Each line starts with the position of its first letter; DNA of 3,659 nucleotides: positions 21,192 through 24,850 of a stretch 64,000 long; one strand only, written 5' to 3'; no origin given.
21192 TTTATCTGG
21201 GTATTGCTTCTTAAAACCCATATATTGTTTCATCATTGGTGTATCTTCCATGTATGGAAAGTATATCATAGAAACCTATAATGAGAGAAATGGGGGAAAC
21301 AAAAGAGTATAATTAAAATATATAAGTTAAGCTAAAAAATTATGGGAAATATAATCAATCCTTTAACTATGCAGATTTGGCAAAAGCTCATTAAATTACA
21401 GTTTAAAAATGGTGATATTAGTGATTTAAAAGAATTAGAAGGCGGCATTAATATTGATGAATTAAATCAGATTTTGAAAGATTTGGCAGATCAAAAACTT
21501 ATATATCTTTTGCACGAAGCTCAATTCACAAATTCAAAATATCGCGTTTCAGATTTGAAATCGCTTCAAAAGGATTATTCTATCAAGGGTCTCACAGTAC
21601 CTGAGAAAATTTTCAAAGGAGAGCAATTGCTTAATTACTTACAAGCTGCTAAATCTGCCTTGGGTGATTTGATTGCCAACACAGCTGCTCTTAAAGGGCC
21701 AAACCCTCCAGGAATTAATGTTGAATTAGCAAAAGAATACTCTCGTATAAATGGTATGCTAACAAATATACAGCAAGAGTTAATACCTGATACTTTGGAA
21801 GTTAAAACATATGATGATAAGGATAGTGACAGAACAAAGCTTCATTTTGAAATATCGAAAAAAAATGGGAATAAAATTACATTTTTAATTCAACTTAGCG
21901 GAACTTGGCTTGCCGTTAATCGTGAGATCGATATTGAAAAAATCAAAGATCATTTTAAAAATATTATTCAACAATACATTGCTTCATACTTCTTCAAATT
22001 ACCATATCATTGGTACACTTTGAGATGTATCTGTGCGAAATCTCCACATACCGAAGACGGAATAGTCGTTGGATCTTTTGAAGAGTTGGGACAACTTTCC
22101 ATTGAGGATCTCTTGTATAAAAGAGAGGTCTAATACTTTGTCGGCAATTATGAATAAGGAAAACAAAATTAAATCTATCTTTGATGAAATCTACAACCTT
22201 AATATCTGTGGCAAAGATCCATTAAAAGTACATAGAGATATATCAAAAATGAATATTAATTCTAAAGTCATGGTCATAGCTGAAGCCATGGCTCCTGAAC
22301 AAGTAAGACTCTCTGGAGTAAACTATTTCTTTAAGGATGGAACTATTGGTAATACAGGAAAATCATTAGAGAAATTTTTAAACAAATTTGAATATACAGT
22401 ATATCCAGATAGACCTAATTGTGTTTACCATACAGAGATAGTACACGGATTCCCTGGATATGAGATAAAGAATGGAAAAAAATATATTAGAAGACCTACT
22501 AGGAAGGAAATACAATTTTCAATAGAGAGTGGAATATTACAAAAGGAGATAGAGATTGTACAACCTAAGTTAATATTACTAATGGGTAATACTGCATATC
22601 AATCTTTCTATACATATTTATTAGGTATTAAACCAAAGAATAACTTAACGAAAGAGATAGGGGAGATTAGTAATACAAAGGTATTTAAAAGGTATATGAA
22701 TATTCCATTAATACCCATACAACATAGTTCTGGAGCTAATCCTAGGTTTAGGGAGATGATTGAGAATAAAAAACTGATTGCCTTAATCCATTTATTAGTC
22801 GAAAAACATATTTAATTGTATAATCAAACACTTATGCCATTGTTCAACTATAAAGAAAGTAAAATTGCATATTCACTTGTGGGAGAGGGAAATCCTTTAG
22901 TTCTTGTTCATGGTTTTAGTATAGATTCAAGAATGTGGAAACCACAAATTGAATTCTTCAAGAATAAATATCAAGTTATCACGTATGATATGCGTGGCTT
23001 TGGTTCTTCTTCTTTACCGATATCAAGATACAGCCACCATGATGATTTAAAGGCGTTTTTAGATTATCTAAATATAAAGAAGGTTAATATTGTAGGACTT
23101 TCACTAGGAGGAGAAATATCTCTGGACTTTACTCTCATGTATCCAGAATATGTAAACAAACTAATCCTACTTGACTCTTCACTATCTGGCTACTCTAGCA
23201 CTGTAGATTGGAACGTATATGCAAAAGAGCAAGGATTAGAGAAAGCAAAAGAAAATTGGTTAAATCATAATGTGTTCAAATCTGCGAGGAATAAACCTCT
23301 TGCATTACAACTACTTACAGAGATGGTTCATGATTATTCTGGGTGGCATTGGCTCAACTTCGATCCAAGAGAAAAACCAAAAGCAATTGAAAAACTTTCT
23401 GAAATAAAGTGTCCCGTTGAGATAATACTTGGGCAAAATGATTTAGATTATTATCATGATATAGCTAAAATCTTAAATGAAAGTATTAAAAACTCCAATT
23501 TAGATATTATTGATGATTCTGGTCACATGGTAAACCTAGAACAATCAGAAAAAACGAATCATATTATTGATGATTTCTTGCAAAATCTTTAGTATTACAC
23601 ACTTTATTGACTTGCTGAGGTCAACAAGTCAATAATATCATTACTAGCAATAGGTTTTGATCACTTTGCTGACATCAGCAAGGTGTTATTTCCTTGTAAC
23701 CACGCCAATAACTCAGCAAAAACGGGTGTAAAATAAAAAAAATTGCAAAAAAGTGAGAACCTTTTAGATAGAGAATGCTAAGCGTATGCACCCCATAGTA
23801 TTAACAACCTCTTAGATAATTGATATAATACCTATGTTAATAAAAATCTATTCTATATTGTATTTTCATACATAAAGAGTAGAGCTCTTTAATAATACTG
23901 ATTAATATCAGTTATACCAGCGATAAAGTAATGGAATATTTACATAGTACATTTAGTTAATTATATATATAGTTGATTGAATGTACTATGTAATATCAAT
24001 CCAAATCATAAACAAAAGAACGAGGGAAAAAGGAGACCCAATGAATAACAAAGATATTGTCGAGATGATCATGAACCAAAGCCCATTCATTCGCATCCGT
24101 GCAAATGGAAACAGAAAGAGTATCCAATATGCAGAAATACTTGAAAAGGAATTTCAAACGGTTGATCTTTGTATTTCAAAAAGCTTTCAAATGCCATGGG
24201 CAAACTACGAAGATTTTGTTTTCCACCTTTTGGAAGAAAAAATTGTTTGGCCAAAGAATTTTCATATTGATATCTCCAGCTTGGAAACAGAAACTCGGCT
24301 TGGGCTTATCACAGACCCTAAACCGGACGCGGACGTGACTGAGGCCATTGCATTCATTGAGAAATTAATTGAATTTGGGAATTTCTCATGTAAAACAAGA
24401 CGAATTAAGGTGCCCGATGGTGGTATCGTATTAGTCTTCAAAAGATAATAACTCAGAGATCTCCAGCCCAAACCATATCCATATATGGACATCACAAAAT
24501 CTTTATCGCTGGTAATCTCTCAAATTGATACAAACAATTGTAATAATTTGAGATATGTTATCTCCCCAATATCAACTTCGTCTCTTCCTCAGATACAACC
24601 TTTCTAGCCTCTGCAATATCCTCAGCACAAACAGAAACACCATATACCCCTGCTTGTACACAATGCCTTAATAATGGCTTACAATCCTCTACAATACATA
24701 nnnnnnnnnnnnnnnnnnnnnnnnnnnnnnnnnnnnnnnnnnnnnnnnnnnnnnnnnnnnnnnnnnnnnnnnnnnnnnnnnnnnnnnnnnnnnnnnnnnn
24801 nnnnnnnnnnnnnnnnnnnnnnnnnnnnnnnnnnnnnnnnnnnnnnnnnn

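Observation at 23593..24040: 448-bp non-coding island with four copies of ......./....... arranged as palindromes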

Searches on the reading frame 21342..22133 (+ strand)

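Call 10: search_protein_families(library=pfam, proteins=[window:21342-22133:+], max_evalue=0.01)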
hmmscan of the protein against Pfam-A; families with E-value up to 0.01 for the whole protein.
window:21342-22133:+ (263 aa): 2 families
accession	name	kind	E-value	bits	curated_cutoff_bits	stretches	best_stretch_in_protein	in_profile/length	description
PF09155.15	DUF1940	-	0.0071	16.8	25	0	173-223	85-136/143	Domain of unknown function (DUF1940)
PF17288.8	Terminase_3C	-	0.0072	17.1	26.7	0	133-197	30-94/155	Terminase RNAseH like domain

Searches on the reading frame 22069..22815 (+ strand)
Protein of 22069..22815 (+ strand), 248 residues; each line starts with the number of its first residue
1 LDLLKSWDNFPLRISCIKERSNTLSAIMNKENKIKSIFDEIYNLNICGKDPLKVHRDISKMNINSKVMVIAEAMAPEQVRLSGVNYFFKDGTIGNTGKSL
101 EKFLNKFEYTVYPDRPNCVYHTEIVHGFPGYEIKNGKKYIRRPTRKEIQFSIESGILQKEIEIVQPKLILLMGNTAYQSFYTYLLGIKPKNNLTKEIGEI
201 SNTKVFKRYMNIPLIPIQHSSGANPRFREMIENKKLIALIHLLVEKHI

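Call 10: search_protein_families(library=pfam, proteins=[window:22069-22815:+], max_evalue=0.01)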
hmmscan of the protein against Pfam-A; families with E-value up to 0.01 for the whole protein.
window:22069-22815:+ (248 aa): 1 family
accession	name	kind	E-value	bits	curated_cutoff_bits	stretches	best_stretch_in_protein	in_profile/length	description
PF03167.25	UDG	-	2.8e-11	44.1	24.3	1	61-227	4-125/141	Uracil DNA glycosylase superfamily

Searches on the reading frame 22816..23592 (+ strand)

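Call 10: search_protein_families(library=pfam, proteins=[window:22816-23592:+], max_evalue=0.01)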
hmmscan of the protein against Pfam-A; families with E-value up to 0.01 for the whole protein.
window:22816-23592:+ (258 aa): 4 families
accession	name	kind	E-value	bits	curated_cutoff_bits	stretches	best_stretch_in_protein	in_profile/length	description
PF00561.26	Abhydrolase_1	-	3.8e-23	82.9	25.8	1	26-128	1-109/245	alpha/beta hydrolase fold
PF12697.13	Abhydrolase_6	-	3.6e-17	64.2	26.3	1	28-247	1-214/217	Alpha/beta hydrolase family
PF12146.15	Hydrolase_4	-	1.3e-10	41.4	27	1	28-240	7-235/239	Serine aminopeptidase, S33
PF03096.20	Ndr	-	4.9e-06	25.9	23.3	1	76-256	87-277/283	Ndr family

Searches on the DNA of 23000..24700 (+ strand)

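Call 3: search_rna_families(source=window, start=23000, end=24700, threshold=evalue, max_evalue=10, show_alignments=3)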
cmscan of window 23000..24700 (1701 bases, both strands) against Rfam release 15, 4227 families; matches with E-value up to 10: 4.
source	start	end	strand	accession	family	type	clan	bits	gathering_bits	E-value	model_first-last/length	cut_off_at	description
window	23931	24004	+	RF04263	MIR2593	Gene; miRNA;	-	27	96.2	0.052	1-116/116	no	MIR2593 microRNA precursor family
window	23942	23991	+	RF03747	mir-4536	Gene; miRNA;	-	21.3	76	0.88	1-88/88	no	mir-4536 microRNA precursor family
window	23568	23640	+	RF00206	U54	Gene; snRNA; snoRNA; CD-box;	CL00008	18.6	40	3.7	1-81/81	no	Small nucleolar RNA U54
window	23942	23991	+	RF04147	MIR6224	Gene; miRNA;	-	15.4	171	5.6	1-176/176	no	MIR6224 microRNA precursor family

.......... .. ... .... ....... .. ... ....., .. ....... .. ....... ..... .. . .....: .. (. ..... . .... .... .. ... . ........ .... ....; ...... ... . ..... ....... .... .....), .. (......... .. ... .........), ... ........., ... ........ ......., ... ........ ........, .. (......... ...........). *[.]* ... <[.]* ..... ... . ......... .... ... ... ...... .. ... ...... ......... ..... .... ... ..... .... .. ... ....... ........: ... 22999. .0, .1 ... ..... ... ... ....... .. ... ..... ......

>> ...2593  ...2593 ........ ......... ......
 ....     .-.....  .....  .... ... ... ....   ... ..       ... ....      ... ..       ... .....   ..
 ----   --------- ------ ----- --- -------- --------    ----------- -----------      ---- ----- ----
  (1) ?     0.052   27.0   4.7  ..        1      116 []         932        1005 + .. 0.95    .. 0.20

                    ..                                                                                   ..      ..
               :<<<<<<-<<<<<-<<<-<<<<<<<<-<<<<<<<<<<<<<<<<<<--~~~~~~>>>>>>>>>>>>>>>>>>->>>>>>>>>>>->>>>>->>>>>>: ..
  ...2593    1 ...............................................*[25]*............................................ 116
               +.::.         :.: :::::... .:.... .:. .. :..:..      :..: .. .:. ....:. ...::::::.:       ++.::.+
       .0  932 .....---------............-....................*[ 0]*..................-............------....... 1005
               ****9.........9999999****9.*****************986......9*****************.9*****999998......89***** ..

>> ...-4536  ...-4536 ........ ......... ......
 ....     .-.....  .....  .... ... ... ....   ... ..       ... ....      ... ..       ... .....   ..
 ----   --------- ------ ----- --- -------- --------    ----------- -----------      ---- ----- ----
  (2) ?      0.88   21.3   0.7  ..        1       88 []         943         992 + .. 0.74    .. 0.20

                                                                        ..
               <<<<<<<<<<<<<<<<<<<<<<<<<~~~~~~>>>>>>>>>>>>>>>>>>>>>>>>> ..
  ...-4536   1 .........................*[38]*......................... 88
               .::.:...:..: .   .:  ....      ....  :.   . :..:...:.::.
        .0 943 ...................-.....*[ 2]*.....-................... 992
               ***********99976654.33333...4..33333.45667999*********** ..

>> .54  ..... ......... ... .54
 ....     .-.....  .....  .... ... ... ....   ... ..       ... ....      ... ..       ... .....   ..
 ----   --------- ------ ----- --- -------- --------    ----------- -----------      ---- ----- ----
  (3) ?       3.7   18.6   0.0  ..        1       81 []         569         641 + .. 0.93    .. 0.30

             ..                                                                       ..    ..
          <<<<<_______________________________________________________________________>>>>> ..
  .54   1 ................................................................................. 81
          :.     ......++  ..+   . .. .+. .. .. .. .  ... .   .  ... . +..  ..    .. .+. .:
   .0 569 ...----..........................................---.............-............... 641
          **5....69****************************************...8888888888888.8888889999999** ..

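Call 91: build_rna_model(alignment_id=A9)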
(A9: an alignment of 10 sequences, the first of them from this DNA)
Model R1 built from alignment A9 (10 sequences, 152 columns); structure: RNAalifold consensus.
model positions 112; base pairs 38; branch points 2; effective number of sequences 0.79; information 0.59 bits per position. Calibrated on 0.2 Mb of random sequence (short: E-values are rough).
structure used (alignment columns):
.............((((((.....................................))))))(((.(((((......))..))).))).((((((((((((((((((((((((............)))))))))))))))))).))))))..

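Call 92: search_with_rna_model(model_id=R1, sources=[window, L011, L015, L016, L006, L007, L014], max_evalue=10)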
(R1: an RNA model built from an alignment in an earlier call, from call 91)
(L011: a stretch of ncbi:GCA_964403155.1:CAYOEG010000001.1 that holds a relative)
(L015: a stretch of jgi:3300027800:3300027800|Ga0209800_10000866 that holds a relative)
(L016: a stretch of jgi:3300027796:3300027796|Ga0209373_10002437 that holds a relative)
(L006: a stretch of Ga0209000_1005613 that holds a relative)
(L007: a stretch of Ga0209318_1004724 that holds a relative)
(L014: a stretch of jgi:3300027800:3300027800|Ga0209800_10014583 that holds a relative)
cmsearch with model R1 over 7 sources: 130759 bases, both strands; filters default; matches with E-value up to 10: 16.
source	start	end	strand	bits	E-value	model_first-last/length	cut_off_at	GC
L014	772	883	+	127.9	2.4e-23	1-112/112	no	0.23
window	23884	23995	+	126.8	3.8e-23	1-112/112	no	0.22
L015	9849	9960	+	126.8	3.8e-23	1-112/112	no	0.22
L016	9849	9960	+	126.8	3.8e-23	1-112/112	no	0.22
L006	4192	4301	+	120.8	6.3e-22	1-112/112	no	0.25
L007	4253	4370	+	114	1.4e-20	1-112/112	no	0.24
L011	9808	9950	+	76.1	6.5e-13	1-112/112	no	0.2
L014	828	881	-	38.7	2.3e-05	57-110/112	no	0.19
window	23940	23993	-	36.3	7e-05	57-110/112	no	0.19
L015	9905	9958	-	36.3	7e-05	57-110/112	no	0.19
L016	9905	9958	-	36.3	7e-05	57-110/112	no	0.19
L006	4246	4354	-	29.8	0.0014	1-112/112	no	0.28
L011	9896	9948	-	25.2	0.012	57-110/112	no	0.17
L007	4310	4367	-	20.6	0.1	58-109/112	no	0.19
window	23846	23925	-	11.9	5.8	1-112/112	no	0.25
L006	4153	4233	-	10.7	9.9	1-112/112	no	0.25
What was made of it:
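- Tried and rejected: A covariance model of the leader core found one copy per locus in 130 kb, so this is not a repeated family there (calls 91, 92).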
